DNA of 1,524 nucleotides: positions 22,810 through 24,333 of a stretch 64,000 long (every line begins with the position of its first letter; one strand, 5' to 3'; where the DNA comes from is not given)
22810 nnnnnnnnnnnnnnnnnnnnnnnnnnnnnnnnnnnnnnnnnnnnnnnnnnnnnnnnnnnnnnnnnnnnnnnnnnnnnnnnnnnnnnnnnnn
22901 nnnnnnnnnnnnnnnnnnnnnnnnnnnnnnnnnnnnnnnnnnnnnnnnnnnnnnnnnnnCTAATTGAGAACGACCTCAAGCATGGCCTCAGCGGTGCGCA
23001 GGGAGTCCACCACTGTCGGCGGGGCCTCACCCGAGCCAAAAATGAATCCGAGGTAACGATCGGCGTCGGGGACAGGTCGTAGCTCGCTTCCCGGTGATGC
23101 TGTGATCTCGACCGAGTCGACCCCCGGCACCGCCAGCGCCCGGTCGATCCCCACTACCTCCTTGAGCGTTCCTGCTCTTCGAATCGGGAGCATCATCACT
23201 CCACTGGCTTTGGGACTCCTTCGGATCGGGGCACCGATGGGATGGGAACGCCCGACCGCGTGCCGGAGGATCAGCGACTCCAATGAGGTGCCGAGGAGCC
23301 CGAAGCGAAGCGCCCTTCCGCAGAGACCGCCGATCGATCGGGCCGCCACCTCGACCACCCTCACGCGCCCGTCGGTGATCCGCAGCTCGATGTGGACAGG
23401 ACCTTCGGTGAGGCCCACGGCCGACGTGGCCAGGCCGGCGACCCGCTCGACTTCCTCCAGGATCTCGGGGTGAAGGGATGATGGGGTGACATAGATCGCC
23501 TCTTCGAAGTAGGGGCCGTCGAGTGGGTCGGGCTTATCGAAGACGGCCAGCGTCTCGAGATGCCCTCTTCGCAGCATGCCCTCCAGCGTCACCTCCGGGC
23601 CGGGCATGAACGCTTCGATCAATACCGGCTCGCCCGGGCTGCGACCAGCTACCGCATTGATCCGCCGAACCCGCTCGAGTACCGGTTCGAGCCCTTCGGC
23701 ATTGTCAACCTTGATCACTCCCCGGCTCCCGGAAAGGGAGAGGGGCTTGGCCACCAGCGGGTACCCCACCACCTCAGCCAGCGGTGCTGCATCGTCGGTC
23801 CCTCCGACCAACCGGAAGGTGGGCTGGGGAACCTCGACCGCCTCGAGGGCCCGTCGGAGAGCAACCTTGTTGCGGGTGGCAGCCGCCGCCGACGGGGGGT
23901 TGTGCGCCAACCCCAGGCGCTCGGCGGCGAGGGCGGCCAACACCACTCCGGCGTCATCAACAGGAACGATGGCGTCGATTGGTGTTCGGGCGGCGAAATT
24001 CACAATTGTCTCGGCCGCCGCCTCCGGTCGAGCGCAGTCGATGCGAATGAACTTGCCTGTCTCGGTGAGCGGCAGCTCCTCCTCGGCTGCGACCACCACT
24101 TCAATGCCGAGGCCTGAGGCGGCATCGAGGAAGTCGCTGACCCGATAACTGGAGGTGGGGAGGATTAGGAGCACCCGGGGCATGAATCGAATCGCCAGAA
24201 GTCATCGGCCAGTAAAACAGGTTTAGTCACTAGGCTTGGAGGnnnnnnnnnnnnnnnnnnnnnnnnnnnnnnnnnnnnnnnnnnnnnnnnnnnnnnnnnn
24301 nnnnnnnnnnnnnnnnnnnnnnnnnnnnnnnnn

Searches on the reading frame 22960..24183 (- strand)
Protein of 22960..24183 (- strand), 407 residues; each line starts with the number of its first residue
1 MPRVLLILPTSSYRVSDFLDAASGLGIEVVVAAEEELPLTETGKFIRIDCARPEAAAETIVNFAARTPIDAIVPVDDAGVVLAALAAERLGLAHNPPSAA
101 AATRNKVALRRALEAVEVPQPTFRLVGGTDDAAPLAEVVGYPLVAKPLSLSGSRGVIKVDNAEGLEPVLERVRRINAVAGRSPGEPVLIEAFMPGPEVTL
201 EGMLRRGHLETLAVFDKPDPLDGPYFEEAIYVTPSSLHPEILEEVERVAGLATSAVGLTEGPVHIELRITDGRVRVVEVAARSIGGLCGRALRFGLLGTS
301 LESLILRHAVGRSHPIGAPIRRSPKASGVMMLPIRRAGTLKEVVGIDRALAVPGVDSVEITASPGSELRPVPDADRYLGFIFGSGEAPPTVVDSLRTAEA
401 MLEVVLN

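Call 23: search_protein_families(library=pfam, proteins=[window:22960-24183:-], max_evalue=0.0001)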
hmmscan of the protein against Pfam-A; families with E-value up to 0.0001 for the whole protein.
window:22960-24183:- (407 aa): 3 families
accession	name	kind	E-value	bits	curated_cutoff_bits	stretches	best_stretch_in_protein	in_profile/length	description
PF13535.11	ATP-grasp_4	-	2e-26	93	27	1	140-289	2-158/160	ATP-grasp domain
PF18603.7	LAL_C2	-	1e-15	58.2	29.4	1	331-406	2-77/78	L-amino acid ligase C-terminal domain 2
PF18130.6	ATPgrasp_N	-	8.1e-12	46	27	1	20-92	2-79/81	ATP-grasp N-terminal domain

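Call 24: search_protein_families(library=ncbifam, proteins=[window:22960-24183:-], max_evalue=0.001)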
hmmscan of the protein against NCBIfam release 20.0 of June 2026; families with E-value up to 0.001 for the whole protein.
window:22960-24183:- (407 aa): 20 families
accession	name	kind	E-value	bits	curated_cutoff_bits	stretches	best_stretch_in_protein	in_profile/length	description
NF002563.0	PRK02186.1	subfamily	1.6e-32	112.7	625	1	44-404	47-394/890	argininosuccinate lyase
NF005543.0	PRK07206.1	subfamily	3.7e-14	52.2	302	1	55-293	57-298/416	hypothetical protein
NF053745.1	AAntcapLigBacD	equivalog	9e-12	44.1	850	1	54-285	85-330/471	alanine--anticapsin ligase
TIGR01369.1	CPSaseII_lrg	equivalog_domain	9.3e-10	36.8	1027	1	103-283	667-841/1052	carbamoyl-phosphate synthase (glutamine-hydrolyzing) large subunit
NF002378.0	PRK01372.1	subfamily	9.5e-10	37.7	243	1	79-280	74-268/305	D-alanine--D-alanine ligase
TIGR01142.1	purT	equivalog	1.7e-09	37.1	502.15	1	61-354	55-336/380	phosphoribosylglycinamide formyltransferase 2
TIGR02144.1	LysX_arch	equivalog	2.7e-09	36.5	275.6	1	75-171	56-153/281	lysine biosynthesis protein LysX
NF009402.0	PRK12767.1-1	equivalog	9.2e-09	34.5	218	1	39-173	44-181/329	carbamoyl phosphate synthase-like protein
TIGR00768.1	rimK_fam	subfamily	3.6e-08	33.1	143.4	1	83-176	64-158/276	RimK family alpha-L-glutamate ligase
TIGR01205.1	D_ala_D_alaTIGR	subfamily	1.5e-07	30.7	245.65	1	81-279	82-283/318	D-alanine--D-alanine ligase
NF041595.1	dap_A_syn_DdaF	equivalog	2.4e-07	29.9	840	1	57-286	66-295/424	dapdiamide A synthase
NF006766.0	PRK09288.1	equivalog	3.2e-07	29.5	339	1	65-282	72-284/396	formate-dependent phosphoribosylglycinamide formyltransferase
NF003671.0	PRK05294.1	equivalog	3.5e-07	28.2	599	1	54-283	625-838/1058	carbamoyl-phosphate synthase large subunit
NF005525.0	PRK07178.1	equivalog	1.2e-06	27.4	768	1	57-282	62-290/471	acetyl-CoA carboxylase biotin carboxylase subunit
TIGR00877.1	purD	equivalog_domain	2.5e-06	26.6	288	1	54-212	50-210/425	phosphoribosylamine--glycine ligase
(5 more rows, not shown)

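Call 31: search_solved_structures(query=window:22960-24180:-, max_evalue=0.001)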
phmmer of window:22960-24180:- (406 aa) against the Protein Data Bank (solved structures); distinct sequences matched with E-value up to 0.001: 11.
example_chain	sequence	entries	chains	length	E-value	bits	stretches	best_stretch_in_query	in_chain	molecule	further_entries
3vot_A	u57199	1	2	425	5.4e-31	111.4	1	52-383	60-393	L-amino acid ligase, BL00235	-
30vh_A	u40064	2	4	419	6.5e-17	65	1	70-300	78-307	L-amino acid ligase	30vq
3wo1_A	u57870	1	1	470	1.9e-12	50.3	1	51-285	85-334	Alanine-anticapsin ligase BacD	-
3wnz_A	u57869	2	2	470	2.7e-12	49.9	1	51-284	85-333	Alanine-anticapsin ligase BacD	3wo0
3vmm_A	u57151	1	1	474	2.7e-12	49.8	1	51-284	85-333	Alanine-anticapsin ligase BacD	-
4wd3_A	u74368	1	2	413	1.3e-08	37.7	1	66-364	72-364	L-amino acid ligase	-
8evy_B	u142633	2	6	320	1.2e-05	28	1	98-278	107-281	D-alanine--D-alanine ligase B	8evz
4dim_A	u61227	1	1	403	0.0002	23.9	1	74-346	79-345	Phosphoribosylglycinamide synthetase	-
3vpd_A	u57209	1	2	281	0.0003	23.3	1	86-171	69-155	Ribosomal protein S6 modification protein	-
1kj8_A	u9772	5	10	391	0.0008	21.9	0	82-330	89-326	phosphoribosylglycinamide formyltransferase 2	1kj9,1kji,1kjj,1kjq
1eyz_A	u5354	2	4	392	0.0008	21.9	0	82-330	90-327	PHOSPHORIBOSYLGLYCINAMIDE FORMYLTRANSFERASE 2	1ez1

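Call 59: search_dna_similar(query=window:22960-24180:-, collection=plasmids, mode=protein, max_evalue=1e-12, max_rows=25)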
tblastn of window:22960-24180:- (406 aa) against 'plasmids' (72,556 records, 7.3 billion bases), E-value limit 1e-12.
Records with a match: 79; places in all: 90; records where one place covers at least 80% of the query: 4.
Best place of each record, by identity: <60% 79.
By first word of the organism name: Streptomyces 39; Phaeobacter 6; Pantoea 5; Rhodococcus 5; Bacillus 3; Paraburkholderia 2; Staphylococcus 2; Rhizobium 2; Priestia 2; Kitasatospora 1; and 12 more.
By predicted mobility (MOB-suite, as given by PLSDB): non-mobilizable 61; mobilizable 12; conjugative 6.
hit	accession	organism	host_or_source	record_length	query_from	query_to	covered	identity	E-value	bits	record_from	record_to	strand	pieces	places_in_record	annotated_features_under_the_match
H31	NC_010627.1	Paraburkholderia phymatum STM815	-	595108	42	406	90%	32.8%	9e-21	102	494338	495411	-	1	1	ATP-grasp domain-containing protein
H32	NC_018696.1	Paraburkholderia phenoliruptrix BR3459a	Mimosa flocculosa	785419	42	406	90%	32.5%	3e-20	100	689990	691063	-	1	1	ATP-grasp domain-containing protein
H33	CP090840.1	Streptomyces viridifaciens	Whole organism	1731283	52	376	80%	35.0%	5e-29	127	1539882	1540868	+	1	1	ATP-grasp domain-containing protein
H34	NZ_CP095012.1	Streptomyces sp. 2P-4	cell culture,mudflats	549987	94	385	72%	34.4%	8e-22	105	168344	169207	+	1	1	pyridoxal-phosphate dependent enzyme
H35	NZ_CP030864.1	Streptomyces globosus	cell culture,environment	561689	94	385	72%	34.4%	2e-21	104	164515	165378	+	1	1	pyridoxal-phosphate dependent enzyme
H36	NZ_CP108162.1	Streptomyces sp. NBC_00158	-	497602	96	401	75%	32.3%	4e-19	97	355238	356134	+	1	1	ATP-grasp domain-containing protein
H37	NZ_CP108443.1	Streptomyces sp. NBC_01276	-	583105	96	401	75%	32.3%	2e-18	95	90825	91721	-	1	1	ATP-grasp domain-containing protein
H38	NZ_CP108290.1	Kitasatospora sp. NBC_00039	-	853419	94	406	77%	31.4%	5e-25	115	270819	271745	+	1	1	pyridoxal-phosphate dependent enzyme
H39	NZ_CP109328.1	Streptomyces sp. NBC_01591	-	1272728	94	406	77%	31.2%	4e-27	121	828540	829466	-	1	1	none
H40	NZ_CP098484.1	Streptomyces sp. Caat 7-52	Bacteria,soil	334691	96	401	75%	31.6%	9e-24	111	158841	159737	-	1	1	ATP-grasp domain-containing protein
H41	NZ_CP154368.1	Staphylococcus xylosus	cell culture,Meju, a korean fermented ...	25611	45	406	89%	26.5%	5e-24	112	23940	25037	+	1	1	ATP-grasp domain-containing protein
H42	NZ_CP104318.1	Streptomyces angustmyceticus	whole organism,soil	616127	98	376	69%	33.7%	7e-26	117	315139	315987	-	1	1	ATP-grasp domain-containing protein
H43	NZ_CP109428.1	Streptomyces sp. NBC_01497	-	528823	94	398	75%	30.7%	1e-15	87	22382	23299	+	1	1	ATP-grasp domain-containing protein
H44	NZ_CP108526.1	Streptomyces zaomyceticus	-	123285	94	403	76%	30.1%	8e-18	93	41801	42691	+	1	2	ATP-grasp domain-containing protein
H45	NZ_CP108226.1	Streptomyces zaomyceticus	-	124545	94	403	76%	30.1%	1e-17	93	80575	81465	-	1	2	ATP-grasp domain-containing protein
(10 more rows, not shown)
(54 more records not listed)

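Call 67: find_homologous_proteins(query=window:22960-24180:-, max_evalue=1e-20)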
Query window:22960-24180:- (406 aa): 7913 proteins with E <= 1e-20 among 8000 candidates; the best 120 are listed.
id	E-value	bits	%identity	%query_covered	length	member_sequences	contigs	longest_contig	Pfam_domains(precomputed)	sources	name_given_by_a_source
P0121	4.7e-252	854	100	100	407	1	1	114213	PF13535.12,PF18130.7,PF18603.8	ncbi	ncbi:MAG: ATP-grasp domain-containing protein [Actinomycetota bacterium]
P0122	5.0e-164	564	67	99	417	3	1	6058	PF13535.12,PF18130.7,PF01071.25,PF18603.8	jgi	-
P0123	1.2e-161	556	67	100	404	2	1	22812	PF13535.12,PF02786.23,PF18130.7,PF01071.25,PF18603.8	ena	-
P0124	3.6e-161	555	66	99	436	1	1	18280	PF13535.12,PF18130.7,PF18603.8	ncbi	-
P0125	5.3e-161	554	66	100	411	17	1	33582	PF13535.12,PF18130.7,PF01071.25,PF18603.8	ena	-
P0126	2.4e-160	552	66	100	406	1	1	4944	PF13535.12,PF02786.23,PF18130.7,PF18603.8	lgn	-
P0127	1.1e-159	550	67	100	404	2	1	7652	PF13535.12,PF02786.23,PF18130.7,PF18603.8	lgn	-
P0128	2.7e-159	549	67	99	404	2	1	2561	PF13535.12,PF02786.23,PF18130.7,PF18603.8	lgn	-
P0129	7.5e-157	541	64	100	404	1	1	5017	PF13535.12,PF18130.7,PF18603.8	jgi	jgi:biotin carboxylase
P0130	1.3e-155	536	63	100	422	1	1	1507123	PF13535.12,PF18130.7,PF18603.8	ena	-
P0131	2.8e-155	535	65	99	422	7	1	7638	PF13535.12,PF18130.7,PF18603.8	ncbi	-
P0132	2.9e-155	535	64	99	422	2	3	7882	PF13535.12,PF18130.7,PF18603.8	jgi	jgi:biotin carboxylase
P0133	2.7e-154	532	66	99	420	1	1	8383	PF13535.12,PF18130.7,PF18603.8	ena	-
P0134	2.7e-154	532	66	99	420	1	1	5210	PF13535.12,PF18130.7,PF18603.8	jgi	-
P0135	5.1e-154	531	63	100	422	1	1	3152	PF13535.12,PF18130.7,PF18603.8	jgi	jgi:biotin carboxylase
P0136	3.8e-152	525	64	100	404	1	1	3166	PF13535.12,PF18130.7,PF01071.25,PF18603.8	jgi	jgi:biotin carboxylase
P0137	3.2e-151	522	63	100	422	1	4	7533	PF13535.12,PF02786.23,PF18130.7,PF01071.25,PF18603.8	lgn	-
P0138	1.8e-150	520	63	100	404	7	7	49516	PF13535.12,PF18130.7,PF18603.8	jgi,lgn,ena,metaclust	metaclust:\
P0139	1.2e-149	517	63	100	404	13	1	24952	PF13535.12,PF02222.28,PF18130.7,PF18603.8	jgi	jgi:biotin carboxylase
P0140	1.4e-149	517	63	100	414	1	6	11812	PF13535.12,PF18130.7,PF18603.8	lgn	-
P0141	1.5e-149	517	63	99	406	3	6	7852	PF13535.12,PF02786.23,PF02222.28,PF18130.7,PF01071.25,PF18603.8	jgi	jgi:biotin carboxylase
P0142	1.8e-148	513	64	100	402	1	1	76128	PF13535.12,PF02786.23,PF02222.28,PF18130.7,PF01071.25,PF18603.8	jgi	jgi:biotin carboxylase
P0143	2.0e-148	513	62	100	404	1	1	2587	PF13535.12,PF02222.28,PF18130.7,PF01071.25,PF18603.8,PF07478.19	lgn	-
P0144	7.6e-148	511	62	99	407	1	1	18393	PF13535.12,PF18130.7,PF18603.8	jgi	jgi:biotin carboxylase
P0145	8.6e-148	511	63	99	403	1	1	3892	PF13535.12,PF18130.7,PF18603.8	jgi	jgi:biotin carboxylase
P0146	1.8e-147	510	62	100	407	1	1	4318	PF13535.12,PF18130.7,PF18603.8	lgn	-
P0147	2.0e-146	506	62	100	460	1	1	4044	PF13535.12,PF02222.28,PF18130.7,PF18603.8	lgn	-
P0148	2.0e-146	506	63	99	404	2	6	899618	PF13535.12,PF02222.28,PF18130.7,PF01071.25,PF18603.8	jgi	jgi:biotin carboxylase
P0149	4.9e-146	505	62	98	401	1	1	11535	PF13535.12,PF18130.7,PF18603.8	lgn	-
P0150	2.4e-145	503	60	99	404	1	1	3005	PF13535.12,PF18130.7,PF01071.25,PF18603.8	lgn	-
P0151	3.7e-145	502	61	98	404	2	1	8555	PF13535.12,PF18130.7,PF01071.25,PF18603.8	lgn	-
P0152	6.9e-145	501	59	99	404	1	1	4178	PF13535.12,PF02222.28,PF18130.7,PF02655.20,PF01071.25,PF18603.8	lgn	-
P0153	1.1e-144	500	62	99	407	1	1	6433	PF13535.12,PF02222.28,PF18130.7,PF01071.25,PF18603.8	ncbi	-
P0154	3.7e-144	499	61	99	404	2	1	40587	PF13535.12,PF02222.28,PF18130.7,PF01071.25,PF18603.8,PF07478.19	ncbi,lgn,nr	ncbi:MAG: phosphoribosylglycinamide synthetase [Acidimicrobiia bacterium]|nr:MAG: phosphoribosylglyc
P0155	1.4e-143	497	60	100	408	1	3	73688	PF13535.12,PF18130.7,PF01071.25,PF18603.8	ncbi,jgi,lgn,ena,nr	ncbi:MAG: ATP-grasp domain-containing protein [Acidimicrobiia bacterium]|nr:ATP-grasp domain-contain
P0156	1.5e-143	497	61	99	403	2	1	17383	PF13535.12,PF18130.7,PF01071.25,PF18603.8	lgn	-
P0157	2.2e-143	496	59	100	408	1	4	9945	PF13535.12,PF18130.7,PF18603.8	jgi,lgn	jgi:biotin carboxylase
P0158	2.5e-143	496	60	100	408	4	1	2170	PF13535.12,PF18130.7,PF18603.8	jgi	jgi:biotin carboxylase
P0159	3.0e-143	496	59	100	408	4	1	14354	PF13535.12,PF18130.7,PF01071.25,PF18603.8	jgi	jgi:biotin carboxylase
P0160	3.6e-143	496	59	100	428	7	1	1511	PF13535.12,PF18130.7,PF01071.25,PF18603.8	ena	-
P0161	3.9e-143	495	62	99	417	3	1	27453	PF13535.12,PF02222.28,PF18130.7,PF01071.25,PF18603.8,PF07478.19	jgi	jgi:biotin carboxylase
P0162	4.4e-143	495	59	100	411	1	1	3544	PF13535.12,PF02786.23,PF18130.7,PF01071.25,PF18603.8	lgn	-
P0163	7.5e-143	494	59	100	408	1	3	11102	PF13535.12,PF18130.7,PF01071.25,PF18603.8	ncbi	ncbi:MAG: ATP-grasp domain-containing protein [Acidimicrobiia bacterium]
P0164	2.5e-142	493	59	100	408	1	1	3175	PF13535.12,PF02786.23,PF18130.7,PF01071.25,PF18603.8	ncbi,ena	-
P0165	2.6e-142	493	59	99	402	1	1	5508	PF13535.12,PF18130.7,PF18603.8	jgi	jgi:biotin carboxylase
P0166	2.8e-142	493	59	100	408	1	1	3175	PF13535.12,PF02786.23,PF18130.7,PF01071.25,PF18603.8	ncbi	-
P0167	3.8e-142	492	59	100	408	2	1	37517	PF13535.12,PF18130.7,PF01071.25,PF18603.8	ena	-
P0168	6.6e-142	491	59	100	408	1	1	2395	PF13535.12,PF18130.7,PF01071.25,PF18603.8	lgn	-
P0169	7.3e-142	491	59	100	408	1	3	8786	PF13535.12,PF18130.7,PF08443.17,PF01071.25,PF18603.8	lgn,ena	-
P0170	8.1e-142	491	59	100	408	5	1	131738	PF13535.12,PF18130.7,PF18603.8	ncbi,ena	-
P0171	1.3e-141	490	60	100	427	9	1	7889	PF13535.12,PF18130.7,PF18603.8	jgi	jgi:biotin carboxylase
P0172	1.3e-141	490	58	100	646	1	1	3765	PF13535.12,PF18130.7,PF18603.8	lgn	-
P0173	1.7e-141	490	59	100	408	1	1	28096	PF13535.12,PF18130.7,PF18603.8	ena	-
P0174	2.4e-141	490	59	99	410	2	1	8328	PF13535.12,PF02222.28,PF18130.7,PF02655.20,PF01071.25,PF18603.8,PF07478.19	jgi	-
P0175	3.1e-141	489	58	100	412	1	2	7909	PF13535.12,PF02786.23,PF18130.7,PF01071.25,PF18603.8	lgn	-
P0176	4.6e-141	489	61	100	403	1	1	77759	PF13535.12,PF02786.23,PF18130.7,PF01071.25,PF18603.8,PF07478.19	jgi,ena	jgi:biotin carboxylase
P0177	7.2e-141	488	61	99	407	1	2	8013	PF13535.12,PF18130.7,PF18603.8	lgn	-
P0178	1.2e-140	487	59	100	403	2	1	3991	PF13535.12,PF02786.23,PF18130.7,PF01071.25,PF18603.8,PF07478.19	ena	-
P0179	1.4e-140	487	58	100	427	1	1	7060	PF13535.12,PF18130.7,PF18603.8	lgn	-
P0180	1.5e-140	487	59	99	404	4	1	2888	PF13535.12,PF18130.7,PF18603.8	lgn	-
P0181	1.9e-140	487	61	100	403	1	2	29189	PF13535.12,PF02786.23,PF18130.7,PF01071.25,PF18603.8,PF07478.19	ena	-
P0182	2.0e-140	487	59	100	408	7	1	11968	PF13535.12,PF18130.7,PF01071.25,PF18603.8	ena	-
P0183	4.4e-140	485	59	100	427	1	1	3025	PF13535.12,PF18130.7,PF18603.8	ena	-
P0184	4.5e-140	485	59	100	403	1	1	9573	PF13535.12,PF02222.28,PF18130.7,PF18603.8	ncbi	-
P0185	5.0e-140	485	61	100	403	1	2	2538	PF13535.12,PF18130.7,PF18603.8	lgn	-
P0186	6.1e-140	485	61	100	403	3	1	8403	PF13535.12,PF18130.7,PF01071.25,PF18603.8,PF07478.19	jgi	-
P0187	6.4e-140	485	60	100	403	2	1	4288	PF13535.12,PF02786.23,PF18130.7,PF01071.25,PF18603.8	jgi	jgi:biotin carboxylase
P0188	7.2e-140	485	58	100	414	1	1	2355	PF13535.12,PF18130.7,PF01071.25,PF18603.8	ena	-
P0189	1.0e-139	484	60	100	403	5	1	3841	PF13535.12,PF02786.23,PF18130.7,PF01071.25,PF18603.8,PF07478.19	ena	-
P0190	1.7e-139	483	60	100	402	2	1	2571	PF13535.12,PF18130.7,PF18603.8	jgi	-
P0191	2.0e-139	483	57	100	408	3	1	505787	PF13535.12,PF18130.7,PF18603.8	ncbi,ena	-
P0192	2.1e-139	483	60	100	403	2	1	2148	PF13535.12,PF02222.28,PF18130.7,PF18603.8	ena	-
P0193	2.4e-139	483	62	99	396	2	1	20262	PF13535.12,PF18130.7,PF18603.8,PF07478.19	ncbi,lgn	-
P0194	2.4e-139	483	62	100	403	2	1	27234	PF13535.12,PF18130.7,PF01071.25,PF18603.8,PF07478.19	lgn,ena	-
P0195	3.7e-139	482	58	100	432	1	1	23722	PF13535.12,PF18130.7,PF01071.25,PF18603.8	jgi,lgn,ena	-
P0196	5.5e-139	482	60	100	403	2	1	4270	PF13535.12,PF02786.23,PF18130.7,PF01071.25,PF18603.8,PF07478.19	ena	-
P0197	5.6e-139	482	62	93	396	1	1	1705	PF13535.12,PF18130.7,PF18603.8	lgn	-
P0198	5.8e-139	482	61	100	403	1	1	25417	PF13535.12,PF02786.23,PF18130.7,PF01071.25,PF18603.8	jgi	jgi:biotin carboxylase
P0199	6.0e-139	482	58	100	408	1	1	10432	PF13535.12,PF02222.28,PF18130.7,PF01071.25,PF18603.8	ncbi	-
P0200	8.9e-139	481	59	100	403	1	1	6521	PF13535.12,PF02786.23,PF18130.7,PF01071.25,PF18603.8,PF07478.19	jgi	-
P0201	1.4e-138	480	57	100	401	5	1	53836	PF13535.12,PF02222.28,PF18130.7,PF01071.25,PF18603.8,PF07478.19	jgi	-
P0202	1.6e-138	480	57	100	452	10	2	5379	PF13535.12,PF18130.7,PF18603.8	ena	-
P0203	1.9e-138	480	60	98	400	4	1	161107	PF13535.12,PF02222.28,PF18130.7,PF18603.8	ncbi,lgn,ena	-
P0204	1.9e-138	480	60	100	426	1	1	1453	PF13535.12,PF18130.7,PF18603.8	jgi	-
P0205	3.1e-138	479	57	100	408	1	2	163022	PF13535.12,PF13549.12,PF02222.28,PF18130.7,PF08443.17,PF01071.25,PF18603.8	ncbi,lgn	-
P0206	3.2e-138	479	58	100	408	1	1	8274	PF13535.12,PF02222.28,PF18130.7,PF01071.25,PF18603.8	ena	-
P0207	3.7e-138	479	57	100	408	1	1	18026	PF13535.12,PF13549.12,PF02222.28,PF18130.7,PF01071.25,PF18603.8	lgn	-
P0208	4.3e-138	479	57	99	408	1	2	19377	PF13535.12,PF18130.7,PF18603.8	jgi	jgi:biotin carboxylase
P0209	5.1e-138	479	57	99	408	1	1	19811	PF13535.12,PF18130.7,PF18603.8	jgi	jgi:biotin carboxylase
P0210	7.3e-138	478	59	100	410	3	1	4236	PF13535.12,PF18130.7,PF01071.25,PF18603.8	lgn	-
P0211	9.9e-138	478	59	100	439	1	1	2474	PF13535.12,PF02786.23,PF18130.7,PF01071.25,PF18603.8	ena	-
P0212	1.4e-137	477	61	100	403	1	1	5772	PF13535.12,PF02786.23,PF18130.7,PF01071.25,PF18603.8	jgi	-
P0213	1.7e-137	477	59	100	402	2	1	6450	PF13535.12,PF18130.7,PF01071.25,PF18603.8,PF07478.19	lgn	-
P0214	2.0e-137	477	60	100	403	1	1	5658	PF13535.12,PF02786.23,PF18130.7,PF01071.25,PF18603.8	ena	-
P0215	3.0e-137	476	57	100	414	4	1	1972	PF13535.12,PF18130.7,PF01071.25,PF18603.8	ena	-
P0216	3.9e-137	476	58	100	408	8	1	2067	PF13535.12,PF18130.7,PF01071.25,PF18603.8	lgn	-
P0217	4.2e-137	476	58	100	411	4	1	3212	PF13535.12,PF02222.28,PF18130.7,PF01071.25,PF18603.8,PF07478.19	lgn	-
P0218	5.8e-137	475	59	100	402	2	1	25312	PF13535.12,PF02222.28,PF18130.7,PF01071.25,PF18603.8,PF07478.19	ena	-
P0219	6.0e-137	475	58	100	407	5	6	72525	PF13535.12,PF18130.7,PF18603.8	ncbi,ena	-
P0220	1.4e-136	474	59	100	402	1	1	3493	PF13535.12,PF02786.23,PF18130.7,PF18603.8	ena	-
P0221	5.0e-136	472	60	100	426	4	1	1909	PF13535.12,PF02786.23,PF18130.7,PF01071.25,PF18603.8,PF07478.19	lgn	-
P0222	5.6e-136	472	58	100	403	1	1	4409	PF13535.12,PF02786.23,PF18130.7,PF01071.25,PF18603.8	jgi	jgi:biotin carboxylase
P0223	7.6e-136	471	58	100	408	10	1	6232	PF13535.12,PF18130.7,PF01071.25,PF18603.8,PF07478.19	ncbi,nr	ncbi:MAG TPA: ATP-grasp domain-containing protein [Acidimicrobiia bacterium]|nr:ATP-grasp domain-con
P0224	7.8e-136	471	59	100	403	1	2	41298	PF13535.12,PF18130.7,PF01071.25,PF18603.8,PF07478.19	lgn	-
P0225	1.2e-135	471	60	100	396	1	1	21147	PF13535.12,PF02786.23,PF02222.28,PF18130.7,PF18603.8,PF07478.19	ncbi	ncbi:MAG: ATP-grasp domain-containing protein [Acidimicrobiia bacterium]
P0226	2.0e-135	470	60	100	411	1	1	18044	PF13535.12,PF18130.7,PF18603.8,PF07478.19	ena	-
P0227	2.6e-135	470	60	100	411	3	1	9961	PF13535.12,PF18130.7,PF18603.8,PF07478.19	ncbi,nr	ncbi:MAG TPA: ATP-grasp domain-containing protein [Acidimicrobiia bacterium]|nr:ATP-grasp domain-con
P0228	3.9e-135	469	58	100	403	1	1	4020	PF13535.12,PF18130.7,PF18603.8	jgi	jgi:biotin carboxylase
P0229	1.6e-134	467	60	100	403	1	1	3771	PF13535.12,PF02786.23,PF18130.7,PF01071.25,PF18603.8,PF07478.19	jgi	jgi:biotin carboxylase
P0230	1.7e-134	467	59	100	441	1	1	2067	PF13535.12,PF18130.7,PF18603.8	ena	-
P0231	2.0e-134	467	60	100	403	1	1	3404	PF13535.12,PF02786.23,PF18130.7,PF01071.25,PF18603.8,PF07478.19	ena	-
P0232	3.4e-134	466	59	100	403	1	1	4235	PF13535.12,PF02786.23,PF18130.7,PF01071.25,PF18603.8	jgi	jgi:biotin carboxylase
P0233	3.9e-134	466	61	99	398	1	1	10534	PF13535.12,PF18130.7,PF18603.8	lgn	-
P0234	4.1e-134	466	59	100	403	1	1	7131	PF13535.12,PF02786.23,PF18130.7,PF18603.8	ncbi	-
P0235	5.2e-134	465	57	100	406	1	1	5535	PF13535.12,PF02222.28,PF18130.7,PF01071.25,PF18603.8,PF07478.19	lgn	-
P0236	5.6e-134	465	59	96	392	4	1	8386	PF13535.12,PF18130.7,PF18603.8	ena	-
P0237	8.1e-134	465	59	100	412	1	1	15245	PF13535.12,PF18130.7,PF18603.8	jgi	jgi:biotin carboxylase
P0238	8.5e-134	465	59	100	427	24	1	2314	PF13535.12,PF02786.23,PF18130.7,PF01071.25,PF18603.8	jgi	jgi:biotin carboxylase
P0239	1.4e-133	464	58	100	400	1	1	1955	PF13535.12,PF02222.28,PF18603.8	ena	-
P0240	1.9e-133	464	59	100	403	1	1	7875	PF13535.12,PF02786.23,PF18130.7,PF01071.25,PF18603.8,PF07478.19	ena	-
